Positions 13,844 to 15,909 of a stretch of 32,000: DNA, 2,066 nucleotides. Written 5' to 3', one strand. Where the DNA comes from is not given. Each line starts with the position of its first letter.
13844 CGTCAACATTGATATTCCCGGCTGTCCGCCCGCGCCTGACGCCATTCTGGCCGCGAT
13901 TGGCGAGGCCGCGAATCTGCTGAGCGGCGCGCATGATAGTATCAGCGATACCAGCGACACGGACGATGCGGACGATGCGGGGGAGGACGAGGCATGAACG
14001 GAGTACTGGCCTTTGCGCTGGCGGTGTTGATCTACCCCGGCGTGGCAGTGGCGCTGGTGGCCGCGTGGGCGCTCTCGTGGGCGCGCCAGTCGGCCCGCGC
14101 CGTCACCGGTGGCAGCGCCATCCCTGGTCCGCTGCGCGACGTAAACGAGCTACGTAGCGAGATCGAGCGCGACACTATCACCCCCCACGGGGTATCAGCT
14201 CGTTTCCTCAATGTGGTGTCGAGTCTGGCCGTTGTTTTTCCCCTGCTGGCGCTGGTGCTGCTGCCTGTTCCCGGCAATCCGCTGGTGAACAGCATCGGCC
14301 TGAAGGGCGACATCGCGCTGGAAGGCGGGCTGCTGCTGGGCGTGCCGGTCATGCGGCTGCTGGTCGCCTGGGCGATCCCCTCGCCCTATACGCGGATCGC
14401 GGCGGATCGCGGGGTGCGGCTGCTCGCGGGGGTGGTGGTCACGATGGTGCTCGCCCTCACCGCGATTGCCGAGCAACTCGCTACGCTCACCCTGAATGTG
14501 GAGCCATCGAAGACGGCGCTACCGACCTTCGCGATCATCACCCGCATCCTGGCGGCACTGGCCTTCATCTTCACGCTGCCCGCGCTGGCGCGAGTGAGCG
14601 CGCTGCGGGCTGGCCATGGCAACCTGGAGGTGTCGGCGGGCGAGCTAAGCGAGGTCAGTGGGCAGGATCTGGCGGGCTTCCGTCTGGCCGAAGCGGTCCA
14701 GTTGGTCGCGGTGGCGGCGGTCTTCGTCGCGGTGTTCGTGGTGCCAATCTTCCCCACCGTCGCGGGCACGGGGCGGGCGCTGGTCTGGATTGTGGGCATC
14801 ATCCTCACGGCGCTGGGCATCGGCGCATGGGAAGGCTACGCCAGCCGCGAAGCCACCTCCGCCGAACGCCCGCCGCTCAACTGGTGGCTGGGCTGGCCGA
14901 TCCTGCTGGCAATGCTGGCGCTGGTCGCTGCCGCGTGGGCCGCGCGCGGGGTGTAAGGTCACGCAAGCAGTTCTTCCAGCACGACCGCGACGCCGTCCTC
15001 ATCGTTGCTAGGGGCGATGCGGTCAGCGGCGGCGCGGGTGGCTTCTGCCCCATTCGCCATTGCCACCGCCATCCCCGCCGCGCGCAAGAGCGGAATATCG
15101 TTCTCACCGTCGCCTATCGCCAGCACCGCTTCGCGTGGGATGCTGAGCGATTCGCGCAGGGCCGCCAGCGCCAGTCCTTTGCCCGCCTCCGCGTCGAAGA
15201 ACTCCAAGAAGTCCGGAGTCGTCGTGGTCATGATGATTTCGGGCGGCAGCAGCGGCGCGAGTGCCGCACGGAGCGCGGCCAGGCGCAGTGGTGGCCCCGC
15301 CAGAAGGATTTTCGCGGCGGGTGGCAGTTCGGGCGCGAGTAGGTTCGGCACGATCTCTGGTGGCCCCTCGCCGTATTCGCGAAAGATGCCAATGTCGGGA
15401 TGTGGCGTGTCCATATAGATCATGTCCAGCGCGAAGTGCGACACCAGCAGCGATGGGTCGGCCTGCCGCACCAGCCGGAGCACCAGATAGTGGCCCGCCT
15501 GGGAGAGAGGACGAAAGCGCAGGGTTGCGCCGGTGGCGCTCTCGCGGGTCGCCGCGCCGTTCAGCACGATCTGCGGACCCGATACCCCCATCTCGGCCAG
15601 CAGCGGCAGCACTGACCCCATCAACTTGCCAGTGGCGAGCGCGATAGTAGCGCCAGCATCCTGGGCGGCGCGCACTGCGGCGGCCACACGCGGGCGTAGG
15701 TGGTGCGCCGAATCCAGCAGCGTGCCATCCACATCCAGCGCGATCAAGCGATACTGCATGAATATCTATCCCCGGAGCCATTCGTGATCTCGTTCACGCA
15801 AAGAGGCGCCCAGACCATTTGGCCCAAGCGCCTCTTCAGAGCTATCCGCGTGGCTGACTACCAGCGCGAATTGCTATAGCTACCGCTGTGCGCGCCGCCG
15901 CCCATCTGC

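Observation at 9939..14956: Self-contained four-gene complex-I / group-4-hydrogenase-like module with only the universal core subunits (Ehr-like, further reduced)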

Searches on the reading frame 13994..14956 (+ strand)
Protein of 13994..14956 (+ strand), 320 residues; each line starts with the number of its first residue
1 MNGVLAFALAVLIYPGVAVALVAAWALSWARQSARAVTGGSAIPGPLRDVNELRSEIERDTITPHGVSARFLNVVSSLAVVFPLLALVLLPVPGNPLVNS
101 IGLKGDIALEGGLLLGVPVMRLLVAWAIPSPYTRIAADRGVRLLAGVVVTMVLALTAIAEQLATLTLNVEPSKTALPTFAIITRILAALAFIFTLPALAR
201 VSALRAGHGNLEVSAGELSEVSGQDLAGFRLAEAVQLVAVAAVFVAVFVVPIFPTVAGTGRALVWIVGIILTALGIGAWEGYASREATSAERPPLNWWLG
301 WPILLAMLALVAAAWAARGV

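Call 3: search_protein_families(library=pfam, proteins=[window:13994-14956:+], max_evalue=1)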
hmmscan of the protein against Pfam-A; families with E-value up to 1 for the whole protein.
window:13994-14956:+ (320 aa): 2 families
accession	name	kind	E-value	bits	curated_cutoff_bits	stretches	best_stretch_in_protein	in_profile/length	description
PF00146.26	NADHdh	-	1.4e-11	44.8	27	1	57-270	53-256/298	NADH dehydrogenase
PF15873.10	DUF4730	-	0.017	15.8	27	1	233-285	2-54/55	Domain of unknown function (DUF4730)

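Call 4: search_protein_families(library=ncbifam, proteins=[window:13994-14956:+], max_evalue=1)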
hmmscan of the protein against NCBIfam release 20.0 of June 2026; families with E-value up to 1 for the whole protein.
window:13994-14956:+ (320 aa): 1 family
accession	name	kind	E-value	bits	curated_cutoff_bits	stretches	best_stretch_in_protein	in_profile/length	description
NF004741.0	PRK06076.1-2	equivalog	8e-09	35.1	305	1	59-316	79-329/337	NADH-quinone oxidoreductase subunit NuoH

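Call 34: search_solved_structures(query=A3, max_evalue=0.01, show_alignments=3)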
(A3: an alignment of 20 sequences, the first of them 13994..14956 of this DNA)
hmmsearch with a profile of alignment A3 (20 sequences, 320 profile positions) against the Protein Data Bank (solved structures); distinct sequences matched with E-value up to 0.01: 19.
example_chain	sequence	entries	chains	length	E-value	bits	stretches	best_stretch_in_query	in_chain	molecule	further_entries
6u8y_M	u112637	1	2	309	1.2e-10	44.2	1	70-313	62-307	NADH dehydrogenase subunit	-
7nyh_H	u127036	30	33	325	5.4e-09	38.7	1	50-249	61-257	NADH-quinone oxidoreductase subunit H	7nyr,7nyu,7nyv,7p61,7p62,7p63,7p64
9iho_H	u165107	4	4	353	2.2e-08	36.7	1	58-250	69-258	NADH-ubiquinone oxidoreductase chain 1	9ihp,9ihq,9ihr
6cfw_M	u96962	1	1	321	4.8e-08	35.6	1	6-261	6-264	Mbh13 NADH dehydrogenase subunit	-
4he8_H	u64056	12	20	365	6.4e-08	35.2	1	10-249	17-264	NADH-quinone oxidoreductase subunit 8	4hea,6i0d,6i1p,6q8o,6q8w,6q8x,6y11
9ti4_s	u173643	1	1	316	1.8e-06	30.4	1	53-274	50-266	NADH-ubiquinone oxidoreductase chain 1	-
9cwt_s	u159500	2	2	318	2.2e-06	30.2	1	53-274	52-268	NADH-ubiquinone oxidoreductase chain 1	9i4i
8qby_H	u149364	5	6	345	3.7e-06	29.4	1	42-249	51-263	NADH-quinone oxidoreductase subunit H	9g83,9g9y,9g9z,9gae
6h8k_1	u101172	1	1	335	4.6e-06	29.1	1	54-243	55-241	NADH-ubiquinone oxidoreductase chain 1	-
6gcs_1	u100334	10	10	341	4.8e-06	29.1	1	54-243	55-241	ND1 SUBUNIT (NU1M) | Subunit NU1M of NADH:Ubiquinone Oxidoreductase (Complex I) | NADH-ubiquinone oxidoreductase chain 1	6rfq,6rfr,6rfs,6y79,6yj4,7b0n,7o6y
5xtc_s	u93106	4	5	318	4.9e-06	29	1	53-273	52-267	NADH-ubiquinone oxidoreductase chain 1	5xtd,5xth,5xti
6g2j_H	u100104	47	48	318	2.8e-05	26.5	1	54-256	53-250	NADH-ubiquinone oxidoreductase chain 1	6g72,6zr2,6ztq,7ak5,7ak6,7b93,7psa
5gpn_e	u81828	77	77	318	0.00016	24.1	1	45-266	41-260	NADH-ubiquinone oxidoreductase chain 1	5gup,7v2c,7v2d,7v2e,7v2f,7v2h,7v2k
7a23_H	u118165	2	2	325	0.00018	23.9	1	55-312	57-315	Nad1m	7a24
5lnk_H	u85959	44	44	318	0.00019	23.8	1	43-268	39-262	Mitochondrial complex I, ND1 subunit | NADH-ubiquinone oxidoreductase chain 1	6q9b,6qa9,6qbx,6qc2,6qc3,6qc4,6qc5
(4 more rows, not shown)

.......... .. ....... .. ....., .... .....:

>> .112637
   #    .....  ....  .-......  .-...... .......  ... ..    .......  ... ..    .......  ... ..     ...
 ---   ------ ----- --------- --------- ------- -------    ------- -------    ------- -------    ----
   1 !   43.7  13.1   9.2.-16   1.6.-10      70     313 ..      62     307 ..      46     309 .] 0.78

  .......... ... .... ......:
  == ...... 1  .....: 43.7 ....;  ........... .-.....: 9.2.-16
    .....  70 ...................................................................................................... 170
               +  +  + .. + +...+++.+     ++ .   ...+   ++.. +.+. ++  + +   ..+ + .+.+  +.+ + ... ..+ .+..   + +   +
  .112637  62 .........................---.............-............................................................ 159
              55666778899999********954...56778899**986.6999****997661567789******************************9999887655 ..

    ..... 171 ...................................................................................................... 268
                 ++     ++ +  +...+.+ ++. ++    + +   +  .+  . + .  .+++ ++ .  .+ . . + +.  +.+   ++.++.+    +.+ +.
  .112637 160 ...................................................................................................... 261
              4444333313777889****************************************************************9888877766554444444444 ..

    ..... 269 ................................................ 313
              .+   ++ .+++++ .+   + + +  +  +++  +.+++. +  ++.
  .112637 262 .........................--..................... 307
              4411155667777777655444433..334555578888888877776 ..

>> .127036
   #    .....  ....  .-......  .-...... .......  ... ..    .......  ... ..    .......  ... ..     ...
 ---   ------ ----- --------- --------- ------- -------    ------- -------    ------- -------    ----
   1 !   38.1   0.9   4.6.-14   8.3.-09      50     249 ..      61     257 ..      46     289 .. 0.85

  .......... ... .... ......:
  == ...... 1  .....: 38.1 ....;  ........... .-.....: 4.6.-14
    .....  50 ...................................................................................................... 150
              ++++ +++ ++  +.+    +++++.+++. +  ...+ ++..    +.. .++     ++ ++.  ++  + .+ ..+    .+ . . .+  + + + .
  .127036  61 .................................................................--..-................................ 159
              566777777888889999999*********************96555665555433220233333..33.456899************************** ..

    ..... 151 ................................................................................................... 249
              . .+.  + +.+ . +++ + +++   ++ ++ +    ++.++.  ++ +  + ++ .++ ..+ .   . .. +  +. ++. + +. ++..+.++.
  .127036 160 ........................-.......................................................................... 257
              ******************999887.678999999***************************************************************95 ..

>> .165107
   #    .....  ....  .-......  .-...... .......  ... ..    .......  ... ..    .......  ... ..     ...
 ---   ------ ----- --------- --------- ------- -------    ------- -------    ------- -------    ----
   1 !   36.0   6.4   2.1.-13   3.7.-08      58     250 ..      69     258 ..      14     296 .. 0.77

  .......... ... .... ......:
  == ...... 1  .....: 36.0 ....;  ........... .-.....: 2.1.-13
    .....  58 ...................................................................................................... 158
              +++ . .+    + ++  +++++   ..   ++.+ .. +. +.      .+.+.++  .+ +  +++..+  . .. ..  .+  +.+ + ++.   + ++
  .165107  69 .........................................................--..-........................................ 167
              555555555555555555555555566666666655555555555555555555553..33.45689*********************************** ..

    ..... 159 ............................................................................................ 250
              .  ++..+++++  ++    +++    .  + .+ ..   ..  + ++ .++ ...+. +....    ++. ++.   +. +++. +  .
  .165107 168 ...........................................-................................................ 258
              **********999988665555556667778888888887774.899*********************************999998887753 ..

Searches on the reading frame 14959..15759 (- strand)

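Call 3: search_protein_families(library=pfam, proteins=[window:14959-15759:-], max_evalue=1)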
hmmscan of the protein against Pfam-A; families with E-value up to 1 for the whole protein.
window:14959-15759:- (266 aa): 8 families
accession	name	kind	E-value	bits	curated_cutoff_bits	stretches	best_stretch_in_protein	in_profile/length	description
PF08282.18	Hydrolase_3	-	6.1e-46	157.6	20.9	1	6-261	1-255/255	haloacid dehalogenase-like hydrolase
PF05116.19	S6PP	-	1.1e-11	45.3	20.3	2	184-240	156-212/247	Sucrose-6F-phosphate phosphohydrolase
PF00702.32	Hydrolase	-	5.3e-10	40.4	26.4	2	194-229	156-191/191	haloacid dehalogenase-like hydrolase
PF12710.13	HAD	-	9.3e-06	26.6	27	1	173-226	125-189/189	haloacid dehalogenase-like hydrolase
PF13419.12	HAD_2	-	0.026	15.1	23.8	0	201-234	144-177/178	Haloacid dehalogenase-like hydrolase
PF13242.12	Hydrolase_like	-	0.054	13.9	22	1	198-246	10-59/75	HAD-hyrolase-like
PF16917.10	BPL_LplA_LipB_2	-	0.082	12.9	27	1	141-212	48-118/183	Biotin/lipoate A/B protein ligase family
PF13344.12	Hydrolase_6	-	0.21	12.1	27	1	6-43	1-37/101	Haloacid dehalogenase-like hydrolase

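Call 4: search_protein_families(library=ncbifam, proteins=[window:14959-15759:-], max_evalue=1)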
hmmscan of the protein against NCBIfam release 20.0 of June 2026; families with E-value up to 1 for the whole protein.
window:14959-15759:- (266 aa): 54 families (the best 25 are shown)
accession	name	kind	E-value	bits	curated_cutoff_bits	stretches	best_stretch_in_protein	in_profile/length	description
TIGR00099.1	Cof-subfamily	subfamily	1.4e-40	139.6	137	1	5-261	1-256/256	Cof-type HAD-IIB family hydrolase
NF007806.0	PRK10513.1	equivalog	2.8e-35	122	273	1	1-263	1-266/270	sugar-phosphatase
NF002245.0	PRK01158.1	equivalog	4.8e-25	88.2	198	2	190-264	154-228/233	phosphoglycolate phosphatase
NF007821.0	PRK10530.1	equivalog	1e-23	84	274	2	1-105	1-105/272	pyridoxal phosphatase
TIGR01487.1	Pglycolate_arch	equivalog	2.9e-22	79.6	122.75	2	189-260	143-214/215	phosphoglycolate phosphatase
TIGR01484.1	HAD-SF-IIB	subfamily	1.6e-21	77.4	41.8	1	5-234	1-221/221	HAD-IIB family hydrolase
TIGR01482.1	SPP-subfamily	subfamily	8.3e-20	71.3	107.15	2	188-262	144-222/225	sucrose-phosphate phosphatase subfamily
TIGR01486.1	HAD-SF-IIB-MPGP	subfamily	3.9e-17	62.4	164.75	2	184-239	168-225/257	mannosyl-3-phosphoglycerate phosphatase family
NF045966.1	YcsE_rel_Pase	equivalog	6.8e-17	61.8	220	2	193-264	191-262/265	YcsE-related riboflavin metabolism phosphatase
TIGR02463.1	MPGP_rel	hypoth_equivalog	9.6e-16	58.2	282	2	184-233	165-214/216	mannosyl-3-phosphoglycerate phosphatase-related protein YedP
NF011705.0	PRK15126.1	equivalog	1.2e-15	57.5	336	1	3-243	2-238/272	HMP-PP phosphatase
NF001217.0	PRK00192.1-4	equivalog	3.1e-13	49.9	373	2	189-235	178-224/265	mannosyl-3-phosphoglycerate phosphatase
TIGR02461.1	osmo_MPG_phos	equivalog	9.1e-12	45.5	244.35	2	6-98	2-93/227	mannosyl-3-phosphoglycerate phosphatase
NF008213.0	PRK10976.1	equivalog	8.6e-11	41.9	386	1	3-264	2-263/266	sugar/pyridoxal phosphate phosphatase YigL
NF001216.0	PRK00192.1-2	equivalog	5.7e-10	39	353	2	5-76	8-80/275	mannosyl-3-phosphoglycerate phosphatase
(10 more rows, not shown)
